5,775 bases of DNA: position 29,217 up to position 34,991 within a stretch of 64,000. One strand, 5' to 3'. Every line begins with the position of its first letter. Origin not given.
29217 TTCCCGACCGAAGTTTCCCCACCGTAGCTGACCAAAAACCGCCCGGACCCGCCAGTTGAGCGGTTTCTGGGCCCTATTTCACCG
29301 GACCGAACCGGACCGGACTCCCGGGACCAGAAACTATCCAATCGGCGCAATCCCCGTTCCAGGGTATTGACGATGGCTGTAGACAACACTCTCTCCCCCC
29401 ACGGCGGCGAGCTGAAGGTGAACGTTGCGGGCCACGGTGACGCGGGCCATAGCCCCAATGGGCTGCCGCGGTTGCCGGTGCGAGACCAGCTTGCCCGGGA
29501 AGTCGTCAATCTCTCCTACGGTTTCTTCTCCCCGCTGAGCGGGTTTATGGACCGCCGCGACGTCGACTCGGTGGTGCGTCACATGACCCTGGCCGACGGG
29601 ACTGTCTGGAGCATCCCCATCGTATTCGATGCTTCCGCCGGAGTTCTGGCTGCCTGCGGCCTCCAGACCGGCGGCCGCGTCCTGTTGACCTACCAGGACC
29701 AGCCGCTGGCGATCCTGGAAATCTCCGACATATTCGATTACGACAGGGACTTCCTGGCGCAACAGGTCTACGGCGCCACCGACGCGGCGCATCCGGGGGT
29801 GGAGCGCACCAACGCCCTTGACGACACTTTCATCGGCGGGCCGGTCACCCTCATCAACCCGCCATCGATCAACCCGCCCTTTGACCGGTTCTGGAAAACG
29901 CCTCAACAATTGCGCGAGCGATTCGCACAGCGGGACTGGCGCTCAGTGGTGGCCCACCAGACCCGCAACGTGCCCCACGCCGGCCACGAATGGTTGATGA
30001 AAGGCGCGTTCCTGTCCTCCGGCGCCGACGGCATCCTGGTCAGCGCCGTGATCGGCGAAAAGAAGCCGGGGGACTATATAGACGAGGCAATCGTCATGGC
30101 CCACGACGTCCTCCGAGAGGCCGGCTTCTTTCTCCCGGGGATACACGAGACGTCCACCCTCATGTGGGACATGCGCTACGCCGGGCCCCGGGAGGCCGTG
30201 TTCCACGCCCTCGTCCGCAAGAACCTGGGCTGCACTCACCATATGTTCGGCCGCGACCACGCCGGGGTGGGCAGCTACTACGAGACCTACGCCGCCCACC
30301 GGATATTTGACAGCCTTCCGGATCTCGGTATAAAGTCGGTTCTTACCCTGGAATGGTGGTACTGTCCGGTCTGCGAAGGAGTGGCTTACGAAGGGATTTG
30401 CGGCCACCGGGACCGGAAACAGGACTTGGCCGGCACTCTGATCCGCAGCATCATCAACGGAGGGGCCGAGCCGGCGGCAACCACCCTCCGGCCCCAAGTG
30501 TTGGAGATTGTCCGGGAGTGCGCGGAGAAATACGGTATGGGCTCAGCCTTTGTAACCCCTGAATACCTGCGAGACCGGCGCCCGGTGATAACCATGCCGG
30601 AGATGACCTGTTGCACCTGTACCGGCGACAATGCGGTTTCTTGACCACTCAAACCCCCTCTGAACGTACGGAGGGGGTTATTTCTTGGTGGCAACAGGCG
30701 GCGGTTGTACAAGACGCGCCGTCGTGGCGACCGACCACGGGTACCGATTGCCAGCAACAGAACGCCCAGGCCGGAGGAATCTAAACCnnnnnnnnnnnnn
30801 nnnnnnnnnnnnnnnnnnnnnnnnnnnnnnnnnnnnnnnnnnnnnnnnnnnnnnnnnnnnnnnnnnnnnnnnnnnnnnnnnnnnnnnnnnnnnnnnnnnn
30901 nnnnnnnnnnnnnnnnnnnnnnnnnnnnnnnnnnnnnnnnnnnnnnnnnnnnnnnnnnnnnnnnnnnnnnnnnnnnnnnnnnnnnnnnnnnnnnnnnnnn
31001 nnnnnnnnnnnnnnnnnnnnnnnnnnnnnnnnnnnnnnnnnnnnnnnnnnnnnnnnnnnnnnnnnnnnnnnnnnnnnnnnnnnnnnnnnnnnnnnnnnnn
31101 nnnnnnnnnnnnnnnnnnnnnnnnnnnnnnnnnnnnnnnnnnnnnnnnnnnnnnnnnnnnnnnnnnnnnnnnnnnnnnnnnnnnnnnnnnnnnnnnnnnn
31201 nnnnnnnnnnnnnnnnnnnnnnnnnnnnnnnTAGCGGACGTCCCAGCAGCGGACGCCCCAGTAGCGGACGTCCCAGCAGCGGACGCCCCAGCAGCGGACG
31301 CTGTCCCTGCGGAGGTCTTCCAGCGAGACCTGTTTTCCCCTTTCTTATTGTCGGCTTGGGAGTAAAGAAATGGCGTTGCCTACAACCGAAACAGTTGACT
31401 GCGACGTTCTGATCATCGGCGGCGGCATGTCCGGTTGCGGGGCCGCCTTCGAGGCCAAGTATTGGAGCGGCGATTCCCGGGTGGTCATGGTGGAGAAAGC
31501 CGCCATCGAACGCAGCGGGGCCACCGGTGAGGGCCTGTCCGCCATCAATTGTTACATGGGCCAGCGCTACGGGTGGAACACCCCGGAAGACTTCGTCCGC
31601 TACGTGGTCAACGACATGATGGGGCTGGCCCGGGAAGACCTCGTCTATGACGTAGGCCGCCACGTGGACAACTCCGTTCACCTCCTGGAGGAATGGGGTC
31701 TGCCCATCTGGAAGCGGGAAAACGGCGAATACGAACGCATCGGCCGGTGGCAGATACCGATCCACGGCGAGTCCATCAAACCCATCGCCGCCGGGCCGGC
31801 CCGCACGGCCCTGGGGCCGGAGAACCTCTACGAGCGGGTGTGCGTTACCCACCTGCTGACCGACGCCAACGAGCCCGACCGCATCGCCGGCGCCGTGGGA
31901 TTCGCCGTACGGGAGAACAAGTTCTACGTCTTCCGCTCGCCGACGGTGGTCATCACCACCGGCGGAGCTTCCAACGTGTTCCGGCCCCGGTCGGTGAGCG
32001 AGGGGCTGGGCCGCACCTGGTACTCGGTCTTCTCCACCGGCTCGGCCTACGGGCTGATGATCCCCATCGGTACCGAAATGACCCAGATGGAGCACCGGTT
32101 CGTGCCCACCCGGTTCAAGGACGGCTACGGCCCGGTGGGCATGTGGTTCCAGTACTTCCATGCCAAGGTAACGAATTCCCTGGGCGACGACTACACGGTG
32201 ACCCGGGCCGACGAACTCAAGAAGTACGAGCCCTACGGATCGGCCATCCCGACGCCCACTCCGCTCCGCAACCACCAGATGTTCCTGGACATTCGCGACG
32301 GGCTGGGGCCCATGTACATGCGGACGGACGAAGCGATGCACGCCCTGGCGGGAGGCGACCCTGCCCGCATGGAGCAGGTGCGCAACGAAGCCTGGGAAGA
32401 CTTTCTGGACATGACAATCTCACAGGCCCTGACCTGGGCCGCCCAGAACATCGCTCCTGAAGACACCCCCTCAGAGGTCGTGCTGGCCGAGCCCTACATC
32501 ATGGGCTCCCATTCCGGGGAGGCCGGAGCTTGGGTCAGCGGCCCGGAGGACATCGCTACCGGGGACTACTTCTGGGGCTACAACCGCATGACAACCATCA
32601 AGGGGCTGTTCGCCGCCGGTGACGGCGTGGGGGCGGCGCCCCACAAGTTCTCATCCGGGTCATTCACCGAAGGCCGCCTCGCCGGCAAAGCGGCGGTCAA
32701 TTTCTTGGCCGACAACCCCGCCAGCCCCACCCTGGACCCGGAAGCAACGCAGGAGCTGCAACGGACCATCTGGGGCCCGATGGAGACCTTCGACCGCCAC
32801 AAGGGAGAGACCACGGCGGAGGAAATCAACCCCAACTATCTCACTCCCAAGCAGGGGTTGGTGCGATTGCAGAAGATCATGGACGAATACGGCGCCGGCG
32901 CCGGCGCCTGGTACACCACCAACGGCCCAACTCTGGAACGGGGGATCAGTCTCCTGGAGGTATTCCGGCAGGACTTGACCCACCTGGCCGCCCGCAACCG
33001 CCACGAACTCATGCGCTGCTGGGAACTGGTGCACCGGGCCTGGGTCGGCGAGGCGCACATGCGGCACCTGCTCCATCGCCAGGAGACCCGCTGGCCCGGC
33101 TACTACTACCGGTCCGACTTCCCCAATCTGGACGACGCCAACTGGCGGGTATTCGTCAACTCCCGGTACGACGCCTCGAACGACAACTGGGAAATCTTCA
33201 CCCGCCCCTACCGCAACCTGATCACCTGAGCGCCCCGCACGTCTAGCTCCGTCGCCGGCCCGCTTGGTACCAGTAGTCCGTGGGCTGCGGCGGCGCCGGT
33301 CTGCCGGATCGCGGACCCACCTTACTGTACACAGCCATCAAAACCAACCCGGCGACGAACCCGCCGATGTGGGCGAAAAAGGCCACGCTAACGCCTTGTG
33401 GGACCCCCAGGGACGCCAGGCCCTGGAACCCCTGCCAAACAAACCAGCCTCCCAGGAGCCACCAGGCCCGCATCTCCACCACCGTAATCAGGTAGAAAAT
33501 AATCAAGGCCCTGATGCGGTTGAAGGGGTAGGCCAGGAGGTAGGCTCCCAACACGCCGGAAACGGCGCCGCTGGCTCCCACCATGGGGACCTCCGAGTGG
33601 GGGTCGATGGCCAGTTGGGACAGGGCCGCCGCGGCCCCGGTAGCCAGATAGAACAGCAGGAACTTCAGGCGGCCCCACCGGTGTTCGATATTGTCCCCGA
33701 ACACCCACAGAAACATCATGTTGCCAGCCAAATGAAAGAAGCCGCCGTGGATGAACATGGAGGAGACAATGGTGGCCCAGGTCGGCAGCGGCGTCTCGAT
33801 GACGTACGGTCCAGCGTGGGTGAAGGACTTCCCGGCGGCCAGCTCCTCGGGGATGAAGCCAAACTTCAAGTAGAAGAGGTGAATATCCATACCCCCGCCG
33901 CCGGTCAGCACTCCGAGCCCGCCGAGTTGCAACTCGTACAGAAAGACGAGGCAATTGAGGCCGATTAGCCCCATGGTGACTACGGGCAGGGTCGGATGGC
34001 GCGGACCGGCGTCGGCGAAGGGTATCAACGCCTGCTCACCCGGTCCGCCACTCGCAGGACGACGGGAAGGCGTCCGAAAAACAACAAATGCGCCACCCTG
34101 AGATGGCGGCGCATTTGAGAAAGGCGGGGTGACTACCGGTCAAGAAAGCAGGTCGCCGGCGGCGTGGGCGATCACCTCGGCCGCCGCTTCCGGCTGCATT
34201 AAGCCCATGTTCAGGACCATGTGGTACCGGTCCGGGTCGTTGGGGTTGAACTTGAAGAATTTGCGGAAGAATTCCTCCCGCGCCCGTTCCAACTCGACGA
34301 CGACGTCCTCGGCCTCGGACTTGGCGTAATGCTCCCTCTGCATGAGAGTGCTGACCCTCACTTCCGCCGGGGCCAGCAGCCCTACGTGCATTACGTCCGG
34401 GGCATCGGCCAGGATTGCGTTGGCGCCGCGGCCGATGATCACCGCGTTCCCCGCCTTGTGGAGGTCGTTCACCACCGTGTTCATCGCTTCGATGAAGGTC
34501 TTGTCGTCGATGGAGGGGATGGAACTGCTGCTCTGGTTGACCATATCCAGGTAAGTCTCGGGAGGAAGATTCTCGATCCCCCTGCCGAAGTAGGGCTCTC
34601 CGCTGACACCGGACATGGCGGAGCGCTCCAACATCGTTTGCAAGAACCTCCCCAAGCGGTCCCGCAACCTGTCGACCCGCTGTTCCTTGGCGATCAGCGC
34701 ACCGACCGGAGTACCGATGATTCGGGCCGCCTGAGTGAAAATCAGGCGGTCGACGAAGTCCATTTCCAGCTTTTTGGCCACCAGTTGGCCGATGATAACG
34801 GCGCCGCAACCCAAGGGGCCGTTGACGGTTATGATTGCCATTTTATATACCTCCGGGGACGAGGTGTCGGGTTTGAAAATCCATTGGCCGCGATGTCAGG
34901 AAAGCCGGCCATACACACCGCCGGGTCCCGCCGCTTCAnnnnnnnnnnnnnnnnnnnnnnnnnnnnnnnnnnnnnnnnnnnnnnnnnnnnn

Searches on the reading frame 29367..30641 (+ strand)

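Call 50: search_protein_families(library=pfam, proteins=[window:29367-30641:+], max_evalue=0.0001)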
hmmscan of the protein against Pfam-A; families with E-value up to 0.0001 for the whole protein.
window:29367-30641:+ (425 aa): 2 families
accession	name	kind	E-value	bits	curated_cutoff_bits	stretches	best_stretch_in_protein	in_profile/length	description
PF01747.23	ATP-sulfurylase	-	4.5e-71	239.1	24.3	1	174-384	2-211/212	ATP-sulfurylase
PF14306.12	PUA_2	-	1.6e-40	138.8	27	1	10-164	2-158/159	PUA-like domain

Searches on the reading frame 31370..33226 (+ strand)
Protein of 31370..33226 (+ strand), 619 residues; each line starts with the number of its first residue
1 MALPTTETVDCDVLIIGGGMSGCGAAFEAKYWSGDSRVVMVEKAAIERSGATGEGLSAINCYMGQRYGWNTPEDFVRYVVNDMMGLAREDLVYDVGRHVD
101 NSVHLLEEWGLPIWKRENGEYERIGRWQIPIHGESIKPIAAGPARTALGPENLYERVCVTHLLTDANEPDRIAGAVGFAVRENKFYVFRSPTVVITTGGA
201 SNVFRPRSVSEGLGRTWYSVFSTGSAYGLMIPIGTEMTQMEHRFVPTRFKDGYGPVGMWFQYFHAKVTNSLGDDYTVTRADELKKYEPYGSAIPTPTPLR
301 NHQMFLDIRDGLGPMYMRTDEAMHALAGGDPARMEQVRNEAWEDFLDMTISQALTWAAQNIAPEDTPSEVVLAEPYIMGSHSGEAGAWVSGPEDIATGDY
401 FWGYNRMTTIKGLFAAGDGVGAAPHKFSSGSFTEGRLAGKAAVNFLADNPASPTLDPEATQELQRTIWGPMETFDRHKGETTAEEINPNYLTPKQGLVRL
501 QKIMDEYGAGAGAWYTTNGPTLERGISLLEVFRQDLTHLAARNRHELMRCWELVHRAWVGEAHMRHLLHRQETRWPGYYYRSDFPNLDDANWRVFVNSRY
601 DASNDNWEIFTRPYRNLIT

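Call 50: search_protein_families(library=pfam, proteins=[window:31370-33226:+], max_evalue=0.0001)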
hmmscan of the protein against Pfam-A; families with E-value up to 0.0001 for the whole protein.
window:31370-33226:+ (619 aa): 3 families
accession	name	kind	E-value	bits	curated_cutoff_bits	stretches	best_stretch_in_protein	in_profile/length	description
PF00890.30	FAD_binding_2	-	2.2e-12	47.3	20.4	1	12-242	1-249/414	FAD binding domain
PF01266.30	DAO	-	3.3e-06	27.3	27.9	1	12-105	1-92/353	FAD dependent oxidoreductase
PF02910.25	Succ_DH_flav_C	-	5.2e-06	26.9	20.8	1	516-613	15-115/130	Fumarate reductase flavoprotein C-term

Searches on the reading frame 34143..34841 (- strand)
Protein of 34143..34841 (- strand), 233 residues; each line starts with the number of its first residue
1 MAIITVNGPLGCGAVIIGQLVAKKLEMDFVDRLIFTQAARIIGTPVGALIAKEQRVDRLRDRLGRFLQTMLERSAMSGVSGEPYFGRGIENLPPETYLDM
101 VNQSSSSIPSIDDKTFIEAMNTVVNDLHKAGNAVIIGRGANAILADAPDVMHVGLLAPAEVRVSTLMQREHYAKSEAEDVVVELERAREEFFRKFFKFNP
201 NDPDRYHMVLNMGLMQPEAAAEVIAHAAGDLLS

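Call 49: search_protein_families(library=pfam, proteins=[window:34143-34841:-], max_evalue=0.01)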
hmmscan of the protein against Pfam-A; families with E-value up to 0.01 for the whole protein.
window:34143-34841:- (233 aa): 1 family
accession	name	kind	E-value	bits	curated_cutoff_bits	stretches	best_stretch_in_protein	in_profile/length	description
PF13189.12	Cytidylate_kin2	-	1.3e-32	113.9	28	1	3-212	1-174/176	Cytidylate kinase-like family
